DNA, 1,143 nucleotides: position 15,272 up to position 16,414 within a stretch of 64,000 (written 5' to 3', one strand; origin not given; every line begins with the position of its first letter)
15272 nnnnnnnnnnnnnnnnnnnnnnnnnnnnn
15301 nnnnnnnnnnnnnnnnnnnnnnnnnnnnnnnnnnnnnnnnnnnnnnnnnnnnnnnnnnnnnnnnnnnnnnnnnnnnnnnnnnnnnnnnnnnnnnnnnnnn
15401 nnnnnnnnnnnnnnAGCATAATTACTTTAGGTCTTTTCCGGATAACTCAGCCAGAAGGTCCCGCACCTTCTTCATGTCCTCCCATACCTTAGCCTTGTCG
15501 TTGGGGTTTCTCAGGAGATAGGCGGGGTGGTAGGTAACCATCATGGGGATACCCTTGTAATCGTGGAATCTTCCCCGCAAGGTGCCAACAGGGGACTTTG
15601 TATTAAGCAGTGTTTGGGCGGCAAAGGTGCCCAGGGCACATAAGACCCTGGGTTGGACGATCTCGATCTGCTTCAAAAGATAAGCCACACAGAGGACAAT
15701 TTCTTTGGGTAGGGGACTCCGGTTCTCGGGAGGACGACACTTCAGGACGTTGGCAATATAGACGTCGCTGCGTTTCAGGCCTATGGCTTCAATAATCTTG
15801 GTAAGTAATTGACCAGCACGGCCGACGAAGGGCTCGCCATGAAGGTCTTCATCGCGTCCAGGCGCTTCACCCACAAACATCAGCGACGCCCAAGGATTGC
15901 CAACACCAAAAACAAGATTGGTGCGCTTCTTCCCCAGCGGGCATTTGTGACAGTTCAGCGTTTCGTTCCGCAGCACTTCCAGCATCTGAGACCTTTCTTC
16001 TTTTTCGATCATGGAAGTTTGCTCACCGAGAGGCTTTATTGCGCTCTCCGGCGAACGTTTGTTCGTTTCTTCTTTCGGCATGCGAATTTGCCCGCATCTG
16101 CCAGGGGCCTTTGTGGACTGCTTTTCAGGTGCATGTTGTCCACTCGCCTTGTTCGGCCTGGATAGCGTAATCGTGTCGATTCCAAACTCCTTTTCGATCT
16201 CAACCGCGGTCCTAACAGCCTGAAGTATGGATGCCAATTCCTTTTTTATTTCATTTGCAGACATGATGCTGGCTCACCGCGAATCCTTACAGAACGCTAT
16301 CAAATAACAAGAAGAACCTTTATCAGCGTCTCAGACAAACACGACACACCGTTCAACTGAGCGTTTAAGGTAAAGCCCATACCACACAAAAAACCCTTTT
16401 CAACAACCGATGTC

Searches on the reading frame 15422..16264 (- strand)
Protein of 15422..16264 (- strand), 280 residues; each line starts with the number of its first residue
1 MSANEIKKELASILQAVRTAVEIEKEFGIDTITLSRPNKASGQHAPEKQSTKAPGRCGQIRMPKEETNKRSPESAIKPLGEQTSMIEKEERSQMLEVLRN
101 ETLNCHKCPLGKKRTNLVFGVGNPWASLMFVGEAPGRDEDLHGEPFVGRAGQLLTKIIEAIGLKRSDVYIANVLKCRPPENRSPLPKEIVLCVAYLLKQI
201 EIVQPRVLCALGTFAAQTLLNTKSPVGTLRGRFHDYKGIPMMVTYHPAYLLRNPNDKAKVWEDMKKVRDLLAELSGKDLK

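Call 51: find_encoding_contigs(protein=window:15422-16264:-, flank=10000, max_places=6)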
Protein window:15422-16264:- (280 aa): 3 contigs read that carry it; 3 places shown.
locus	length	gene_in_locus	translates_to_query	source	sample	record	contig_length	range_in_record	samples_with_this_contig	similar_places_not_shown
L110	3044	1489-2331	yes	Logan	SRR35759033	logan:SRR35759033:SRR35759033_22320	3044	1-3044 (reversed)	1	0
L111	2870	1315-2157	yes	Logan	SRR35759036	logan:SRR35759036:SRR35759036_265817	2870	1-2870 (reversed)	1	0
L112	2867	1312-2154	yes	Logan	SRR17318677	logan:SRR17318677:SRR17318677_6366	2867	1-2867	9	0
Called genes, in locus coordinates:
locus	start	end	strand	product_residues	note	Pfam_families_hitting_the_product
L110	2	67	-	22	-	?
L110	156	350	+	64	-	-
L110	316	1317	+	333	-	PF01368:DHH, PF02272:DHHA1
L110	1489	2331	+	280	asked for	PF03167:UDG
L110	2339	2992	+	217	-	PF01928:CYTH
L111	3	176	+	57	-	?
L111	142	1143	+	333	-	PF01368:DHH, PF02272:DHHA1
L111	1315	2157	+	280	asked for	PF03167:UDG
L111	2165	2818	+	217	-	PF01928:CYTH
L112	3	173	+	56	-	?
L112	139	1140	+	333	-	PF01368:DHH, PF02272:DHHA1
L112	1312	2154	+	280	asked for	PF03167:UDG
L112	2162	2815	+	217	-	PF01928:CYTH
